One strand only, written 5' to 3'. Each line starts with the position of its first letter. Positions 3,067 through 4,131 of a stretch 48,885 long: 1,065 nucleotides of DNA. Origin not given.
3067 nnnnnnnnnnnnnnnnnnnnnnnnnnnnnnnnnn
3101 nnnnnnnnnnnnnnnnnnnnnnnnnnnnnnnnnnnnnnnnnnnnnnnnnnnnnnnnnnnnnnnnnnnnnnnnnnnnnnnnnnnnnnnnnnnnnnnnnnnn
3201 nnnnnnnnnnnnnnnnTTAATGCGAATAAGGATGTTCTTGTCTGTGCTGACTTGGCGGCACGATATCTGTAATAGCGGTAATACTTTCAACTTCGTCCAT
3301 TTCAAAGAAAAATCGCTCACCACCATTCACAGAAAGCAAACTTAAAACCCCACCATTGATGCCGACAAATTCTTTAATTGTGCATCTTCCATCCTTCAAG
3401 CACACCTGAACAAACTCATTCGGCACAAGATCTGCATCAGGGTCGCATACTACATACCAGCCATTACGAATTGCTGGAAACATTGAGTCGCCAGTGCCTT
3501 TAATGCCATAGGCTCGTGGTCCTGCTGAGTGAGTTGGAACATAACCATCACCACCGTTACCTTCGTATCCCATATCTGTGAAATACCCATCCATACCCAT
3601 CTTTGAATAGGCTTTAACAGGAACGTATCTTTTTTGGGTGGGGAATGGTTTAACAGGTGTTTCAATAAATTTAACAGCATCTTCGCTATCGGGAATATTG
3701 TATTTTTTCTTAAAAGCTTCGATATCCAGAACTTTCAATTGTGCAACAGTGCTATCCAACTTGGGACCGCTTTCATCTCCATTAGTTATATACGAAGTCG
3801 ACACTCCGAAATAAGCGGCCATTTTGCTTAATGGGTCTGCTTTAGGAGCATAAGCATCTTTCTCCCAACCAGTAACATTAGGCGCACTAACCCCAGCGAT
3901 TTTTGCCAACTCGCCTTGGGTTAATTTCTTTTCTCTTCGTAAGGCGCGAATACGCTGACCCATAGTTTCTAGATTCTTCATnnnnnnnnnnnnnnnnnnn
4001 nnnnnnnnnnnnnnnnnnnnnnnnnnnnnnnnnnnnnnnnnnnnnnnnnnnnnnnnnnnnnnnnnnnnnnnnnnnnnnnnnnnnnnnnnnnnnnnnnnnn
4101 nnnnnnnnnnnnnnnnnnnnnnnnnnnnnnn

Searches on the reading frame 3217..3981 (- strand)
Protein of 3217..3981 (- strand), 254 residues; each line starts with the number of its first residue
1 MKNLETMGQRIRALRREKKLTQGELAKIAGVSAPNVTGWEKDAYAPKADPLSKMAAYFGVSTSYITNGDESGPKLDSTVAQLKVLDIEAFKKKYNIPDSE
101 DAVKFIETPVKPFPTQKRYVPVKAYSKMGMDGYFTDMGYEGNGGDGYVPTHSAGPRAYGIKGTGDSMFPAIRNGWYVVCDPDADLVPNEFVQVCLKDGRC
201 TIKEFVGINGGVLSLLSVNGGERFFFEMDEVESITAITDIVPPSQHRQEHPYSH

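Call 35: search_protein_families(library=pfam, proteins=[window:3217-3981:-], max_evalue=0.001)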
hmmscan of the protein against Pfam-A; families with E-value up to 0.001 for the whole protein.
window:3217-3981:- (254 aa): 5 families
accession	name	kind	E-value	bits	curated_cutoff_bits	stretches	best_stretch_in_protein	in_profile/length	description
PF01381.28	HTH_3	-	4.5e-12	46.2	23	1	11-65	1-55/55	Helix-turn-helix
PF00717.28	Peptidase_S24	-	3.7e-09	36.7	23.3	1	152-220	30-96/116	Peptidase S24-like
PF12844.13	HTH_19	-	7.4e-09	35.8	30.2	1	8-68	1-61/64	Helix-turn-helix domain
PF13560.12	HTH_31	-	1.5e-07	32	27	1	7-61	2-57/64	Helix-turn-helix domain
PF13443.12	HTH_26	-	6.8e-05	23.5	22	1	10-61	1-53/63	Cro/C1-type HTH DNA-binding domain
